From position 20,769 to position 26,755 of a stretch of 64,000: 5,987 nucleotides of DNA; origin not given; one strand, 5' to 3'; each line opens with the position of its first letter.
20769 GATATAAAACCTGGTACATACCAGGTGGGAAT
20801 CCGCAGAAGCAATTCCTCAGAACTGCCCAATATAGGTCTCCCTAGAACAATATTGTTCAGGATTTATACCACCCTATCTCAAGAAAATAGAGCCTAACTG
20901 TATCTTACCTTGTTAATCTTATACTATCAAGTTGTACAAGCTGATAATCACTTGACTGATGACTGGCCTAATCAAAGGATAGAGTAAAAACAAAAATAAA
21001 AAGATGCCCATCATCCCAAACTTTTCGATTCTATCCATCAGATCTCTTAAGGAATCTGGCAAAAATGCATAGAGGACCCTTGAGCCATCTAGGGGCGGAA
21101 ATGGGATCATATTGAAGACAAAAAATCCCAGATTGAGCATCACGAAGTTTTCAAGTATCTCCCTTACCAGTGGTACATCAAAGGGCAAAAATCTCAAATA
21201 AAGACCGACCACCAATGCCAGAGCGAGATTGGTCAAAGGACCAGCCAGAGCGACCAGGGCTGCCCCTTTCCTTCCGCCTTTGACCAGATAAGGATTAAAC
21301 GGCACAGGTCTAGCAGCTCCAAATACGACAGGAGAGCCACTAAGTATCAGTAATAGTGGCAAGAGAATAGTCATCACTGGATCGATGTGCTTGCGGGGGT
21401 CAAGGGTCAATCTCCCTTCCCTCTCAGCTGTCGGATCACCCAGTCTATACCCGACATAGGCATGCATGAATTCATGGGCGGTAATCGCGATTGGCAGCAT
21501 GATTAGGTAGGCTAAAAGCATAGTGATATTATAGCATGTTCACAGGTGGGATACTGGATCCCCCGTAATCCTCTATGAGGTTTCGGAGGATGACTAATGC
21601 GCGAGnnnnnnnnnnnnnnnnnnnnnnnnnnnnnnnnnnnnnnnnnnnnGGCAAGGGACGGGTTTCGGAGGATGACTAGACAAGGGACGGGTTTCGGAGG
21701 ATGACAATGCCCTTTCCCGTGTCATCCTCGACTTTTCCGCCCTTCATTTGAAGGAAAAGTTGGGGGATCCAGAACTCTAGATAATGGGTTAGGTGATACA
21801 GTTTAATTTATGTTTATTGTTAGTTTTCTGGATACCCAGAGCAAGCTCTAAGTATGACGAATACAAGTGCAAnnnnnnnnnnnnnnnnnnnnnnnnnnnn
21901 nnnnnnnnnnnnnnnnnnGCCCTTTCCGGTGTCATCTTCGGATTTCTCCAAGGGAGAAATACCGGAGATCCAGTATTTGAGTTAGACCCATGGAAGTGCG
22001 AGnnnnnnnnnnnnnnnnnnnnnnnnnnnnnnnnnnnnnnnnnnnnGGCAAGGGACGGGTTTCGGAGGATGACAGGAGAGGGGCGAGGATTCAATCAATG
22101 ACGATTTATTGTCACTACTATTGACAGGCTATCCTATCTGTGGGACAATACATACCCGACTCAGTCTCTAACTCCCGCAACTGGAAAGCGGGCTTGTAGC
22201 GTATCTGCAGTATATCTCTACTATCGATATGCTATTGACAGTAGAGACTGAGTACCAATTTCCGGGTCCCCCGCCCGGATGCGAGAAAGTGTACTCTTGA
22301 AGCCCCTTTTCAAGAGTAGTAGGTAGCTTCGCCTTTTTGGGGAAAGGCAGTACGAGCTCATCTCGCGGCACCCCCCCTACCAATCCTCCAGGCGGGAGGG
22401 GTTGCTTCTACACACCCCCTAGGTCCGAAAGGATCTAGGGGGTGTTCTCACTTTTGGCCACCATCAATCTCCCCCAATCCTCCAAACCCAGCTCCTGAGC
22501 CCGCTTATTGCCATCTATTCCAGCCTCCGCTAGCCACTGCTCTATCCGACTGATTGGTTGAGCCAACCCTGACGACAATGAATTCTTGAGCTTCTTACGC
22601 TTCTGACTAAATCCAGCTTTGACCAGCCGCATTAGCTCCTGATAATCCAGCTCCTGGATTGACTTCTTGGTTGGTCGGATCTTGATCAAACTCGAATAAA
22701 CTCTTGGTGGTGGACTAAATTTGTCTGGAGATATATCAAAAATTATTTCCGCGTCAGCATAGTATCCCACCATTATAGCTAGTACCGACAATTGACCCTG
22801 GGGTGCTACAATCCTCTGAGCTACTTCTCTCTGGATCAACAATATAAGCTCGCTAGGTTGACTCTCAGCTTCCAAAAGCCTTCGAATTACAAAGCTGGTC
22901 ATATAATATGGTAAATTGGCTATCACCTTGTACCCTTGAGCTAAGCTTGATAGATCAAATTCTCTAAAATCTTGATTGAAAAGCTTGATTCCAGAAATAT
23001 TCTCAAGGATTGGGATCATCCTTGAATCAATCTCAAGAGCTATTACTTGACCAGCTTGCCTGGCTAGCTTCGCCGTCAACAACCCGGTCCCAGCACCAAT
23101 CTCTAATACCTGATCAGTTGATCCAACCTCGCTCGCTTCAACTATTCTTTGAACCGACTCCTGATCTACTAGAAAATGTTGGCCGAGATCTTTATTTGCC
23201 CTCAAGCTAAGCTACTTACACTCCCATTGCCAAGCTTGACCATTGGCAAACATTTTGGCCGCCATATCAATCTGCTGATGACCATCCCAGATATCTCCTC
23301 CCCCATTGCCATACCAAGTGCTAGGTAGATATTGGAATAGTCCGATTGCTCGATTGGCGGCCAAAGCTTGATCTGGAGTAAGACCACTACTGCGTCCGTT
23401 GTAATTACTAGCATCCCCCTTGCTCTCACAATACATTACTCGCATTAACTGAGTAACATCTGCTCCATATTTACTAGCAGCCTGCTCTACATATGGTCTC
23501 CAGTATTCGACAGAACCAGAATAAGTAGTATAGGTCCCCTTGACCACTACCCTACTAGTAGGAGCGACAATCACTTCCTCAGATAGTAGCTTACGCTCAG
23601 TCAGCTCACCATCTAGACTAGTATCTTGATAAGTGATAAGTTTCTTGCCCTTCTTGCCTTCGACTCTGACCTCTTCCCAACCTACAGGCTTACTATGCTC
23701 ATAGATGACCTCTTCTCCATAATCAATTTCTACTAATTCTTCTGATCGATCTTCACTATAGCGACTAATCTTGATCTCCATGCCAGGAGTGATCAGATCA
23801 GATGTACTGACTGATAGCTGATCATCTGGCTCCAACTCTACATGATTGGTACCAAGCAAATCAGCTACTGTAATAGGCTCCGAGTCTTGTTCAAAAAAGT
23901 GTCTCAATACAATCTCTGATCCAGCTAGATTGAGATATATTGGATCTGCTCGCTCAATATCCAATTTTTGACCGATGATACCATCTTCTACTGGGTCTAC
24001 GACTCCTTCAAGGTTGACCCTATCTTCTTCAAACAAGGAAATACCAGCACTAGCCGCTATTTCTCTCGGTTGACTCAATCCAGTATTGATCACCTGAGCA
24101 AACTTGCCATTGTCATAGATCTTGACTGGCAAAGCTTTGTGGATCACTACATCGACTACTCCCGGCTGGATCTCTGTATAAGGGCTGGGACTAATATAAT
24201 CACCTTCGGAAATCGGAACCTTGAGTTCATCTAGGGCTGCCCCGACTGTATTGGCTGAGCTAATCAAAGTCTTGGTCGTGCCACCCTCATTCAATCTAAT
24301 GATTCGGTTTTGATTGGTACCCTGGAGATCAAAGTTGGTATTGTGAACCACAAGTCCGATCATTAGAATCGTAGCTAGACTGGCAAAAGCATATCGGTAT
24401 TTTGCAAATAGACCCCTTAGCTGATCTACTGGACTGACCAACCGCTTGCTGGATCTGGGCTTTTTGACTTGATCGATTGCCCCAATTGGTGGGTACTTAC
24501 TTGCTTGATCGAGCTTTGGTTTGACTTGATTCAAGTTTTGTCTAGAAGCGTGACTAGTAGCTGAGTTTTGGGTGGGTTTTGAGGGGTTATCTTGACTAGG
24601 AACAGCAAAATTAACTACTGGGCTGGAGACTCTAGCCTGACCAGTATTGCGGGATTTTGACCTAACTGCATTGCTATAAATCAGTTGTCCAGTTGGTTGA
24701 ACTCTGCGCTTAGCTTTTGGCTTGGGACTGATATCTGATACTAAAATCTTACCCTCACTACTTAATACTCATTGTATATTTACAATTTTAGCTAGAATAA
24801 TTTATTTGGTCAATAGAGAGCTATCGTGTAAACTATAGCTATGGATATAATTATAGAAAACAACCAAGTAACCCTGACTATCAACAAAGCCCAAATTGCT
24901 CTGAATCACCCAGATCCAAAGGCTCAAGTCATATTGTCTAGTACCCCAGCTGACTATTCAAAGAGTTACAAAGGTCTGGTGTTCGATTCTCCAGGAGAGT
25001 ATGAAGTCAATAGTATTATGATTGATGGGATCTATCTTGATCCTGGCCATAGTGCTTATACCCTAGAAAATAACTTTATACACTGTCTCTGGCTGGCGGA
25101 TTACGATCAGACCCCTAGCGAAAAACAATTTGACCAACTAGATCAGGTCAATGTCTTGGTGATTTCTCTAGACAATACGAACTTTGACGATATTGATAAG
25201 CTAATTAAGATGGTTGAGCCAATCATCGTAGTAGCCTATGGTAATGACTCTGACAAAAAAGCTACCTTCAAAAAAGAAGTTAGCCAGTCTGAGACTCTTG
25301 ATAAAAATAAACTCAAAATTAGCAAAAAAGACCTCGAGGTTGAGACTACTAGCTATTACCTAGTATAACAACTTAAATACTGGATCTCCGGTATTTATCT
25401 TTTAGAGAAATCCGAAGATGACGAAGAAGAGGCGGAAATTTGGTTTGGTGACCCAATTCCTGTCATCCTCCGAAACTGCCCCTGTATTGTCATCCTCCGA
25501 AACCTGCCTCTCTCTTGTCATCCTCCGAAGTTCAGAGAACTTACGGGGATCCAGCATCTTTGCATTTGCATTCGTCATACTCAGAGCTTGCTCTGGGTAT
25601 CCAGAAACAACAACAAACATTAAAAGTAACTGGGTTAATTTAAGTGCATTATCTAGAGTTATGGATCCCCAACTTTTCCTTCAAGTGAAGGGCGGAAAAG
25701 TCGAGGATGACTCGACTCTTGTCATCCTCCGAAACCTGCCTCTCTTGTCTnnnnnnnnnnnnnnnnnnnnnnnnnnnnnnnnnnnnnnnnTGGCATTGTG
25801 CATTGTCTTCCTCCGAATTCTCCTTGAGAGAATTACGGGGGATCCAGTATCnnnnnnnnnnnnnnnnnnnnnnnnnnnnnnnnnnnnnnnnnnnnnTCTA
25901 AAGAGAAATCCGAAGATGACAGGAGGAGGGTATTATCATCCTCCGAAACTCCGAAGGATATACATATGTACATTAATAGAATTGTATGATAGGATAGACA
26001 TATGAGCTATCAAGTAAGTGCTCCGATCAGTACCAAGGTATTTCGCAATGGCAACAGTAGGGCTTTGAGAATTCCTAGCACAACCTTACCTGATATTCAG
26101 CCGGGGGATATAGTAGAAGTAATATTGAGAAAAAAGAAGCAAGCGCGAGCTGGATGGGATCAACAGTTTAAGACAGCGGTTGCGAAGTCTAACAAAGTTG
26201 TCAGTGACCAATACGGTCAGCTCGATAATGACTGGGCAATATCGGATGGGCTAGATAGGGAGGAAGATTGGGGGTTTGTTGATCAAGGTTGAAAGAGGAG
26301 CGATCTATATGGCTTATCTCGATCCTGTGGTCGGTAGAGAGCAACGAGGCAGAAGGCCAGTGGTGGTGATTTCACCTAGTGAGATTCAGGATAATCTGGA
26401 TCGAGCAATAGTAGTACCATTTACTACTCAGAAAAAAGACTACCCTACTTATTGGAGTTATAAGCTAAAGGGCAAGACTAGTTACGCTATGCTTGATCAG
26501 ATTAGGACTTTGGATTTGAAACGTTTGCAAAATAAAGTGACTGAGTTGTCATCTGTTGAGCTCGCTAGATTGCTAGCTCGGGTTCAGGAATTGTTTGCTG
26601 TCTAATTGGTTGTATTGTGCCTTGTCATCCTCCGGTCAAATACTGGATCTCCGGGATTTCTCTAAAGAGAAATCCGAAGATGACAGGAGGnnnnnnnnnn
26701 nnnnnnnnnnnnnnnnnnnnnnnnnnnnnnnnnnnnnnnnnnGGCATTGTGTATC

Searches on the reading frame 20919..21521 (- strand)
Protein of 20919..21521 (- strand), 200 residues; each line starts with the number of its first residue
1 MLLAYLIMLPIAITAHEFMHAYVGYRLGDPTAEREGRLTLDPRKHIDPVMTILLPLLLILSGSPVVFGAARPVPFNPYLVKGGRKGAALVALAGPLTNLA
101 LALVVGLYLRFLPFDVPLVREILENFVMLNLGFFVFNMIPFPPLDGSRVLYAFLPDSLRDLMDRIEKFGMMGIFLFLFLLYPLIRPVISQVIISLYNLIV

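Call 16: search_protein_families(library=pfam, proteins=[window:20919-21521:-], max_evalue=0.001)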
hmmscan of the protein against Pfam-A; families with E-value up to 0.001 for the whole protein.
window:20919-21521:- (200 aa): 1 family
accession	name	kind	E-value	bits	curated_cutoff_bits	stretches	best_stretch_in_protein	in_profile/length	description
PF02163.28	Peptidase_M50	-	5.5e-11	42.7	27.2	1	120-180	160-221/221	Peptidase family M50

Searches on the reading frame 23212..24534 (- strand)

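Call 16: search_protein_families(library=pfam, proteins=[window:23212-24534:-], max_evalue=0.001)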
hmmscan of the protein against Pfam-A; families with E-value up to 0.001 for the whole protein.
window:23212-24534:- (440 aa): 2 families
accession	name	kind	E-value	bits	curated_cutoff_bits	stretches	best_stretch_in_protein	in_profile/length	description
PF07501.17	G5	-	1.4e-13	51.3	23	1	264-334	4-74/75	G5 domain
PF03990.20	DUF348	-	1.2e-12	47.8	24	1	80-118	2-40/41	G5-linked-Ubiquitin-like domain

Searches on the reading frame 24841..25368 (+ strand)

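Call 16: search_protein_families(library=pfam, proteins=[window:24841-25368:+], max_evalue=0.001)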
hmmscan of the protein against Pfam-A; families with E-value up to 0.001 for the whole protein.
window:24841-25368:+ (175 aa): 0 families

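Call 64: search_protein_families(library=ncbifam, proteins=[window:24841-25368:+], max_evalue=0.1)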
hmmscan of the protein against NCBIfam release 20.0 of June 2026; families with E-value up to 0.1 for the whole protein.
window:24841-25368:+ (175 aa): 1 family
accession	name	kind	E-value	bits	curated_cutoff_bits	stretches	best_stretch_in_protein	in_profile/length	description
TIGR02738.1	TrbB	equivalog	0.079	12.6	132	0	92-137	70-115/153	type-F conjugative transfer system pilin assembly thiol-disulfide isomerase TrbB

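Call 65: search_protein_families(library=pfam, proteins=[window:24841-25368:+], max_evalue=1)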
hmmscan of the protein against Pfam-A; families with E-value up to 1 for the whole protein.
window:24841-25368:+ (175 aa): 2 families
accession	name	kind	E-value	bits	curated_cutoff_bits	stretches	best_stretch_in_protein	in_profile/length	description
PF13483.12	Lactamase_B_3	-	0.0086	16.5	24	1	44-130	58-156/160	Beta-lactamase superfamily domain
PF13460.12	NAD_binding_10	-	0.24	11.7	27.2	1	94-141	29-77/184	NAD(P)H-binding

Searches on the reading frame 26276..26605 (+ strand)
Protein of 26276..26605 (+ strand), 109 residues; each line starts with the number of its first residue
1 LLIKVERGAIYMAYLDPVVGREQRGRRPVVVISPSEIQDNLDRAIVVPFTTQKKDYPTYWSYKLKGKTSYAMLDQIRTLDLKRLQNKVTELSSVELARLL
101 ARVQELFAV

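Call 16: search_protein_families(library=pfam, proteins=[window:26276-26605:+], max_evalue=0.001)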
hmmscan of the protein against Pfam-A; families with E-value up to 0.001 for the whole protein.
window:26276-26605:+ (109 aa): 1 family
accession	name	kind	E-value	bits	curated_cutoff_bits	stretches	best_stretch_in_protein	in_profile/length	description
PF02452.23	PemK_toxin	-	1e-23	84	23.1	1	6-107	1-109/109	PemK-like, MazF-like toxin of type II toxin-antitoxin system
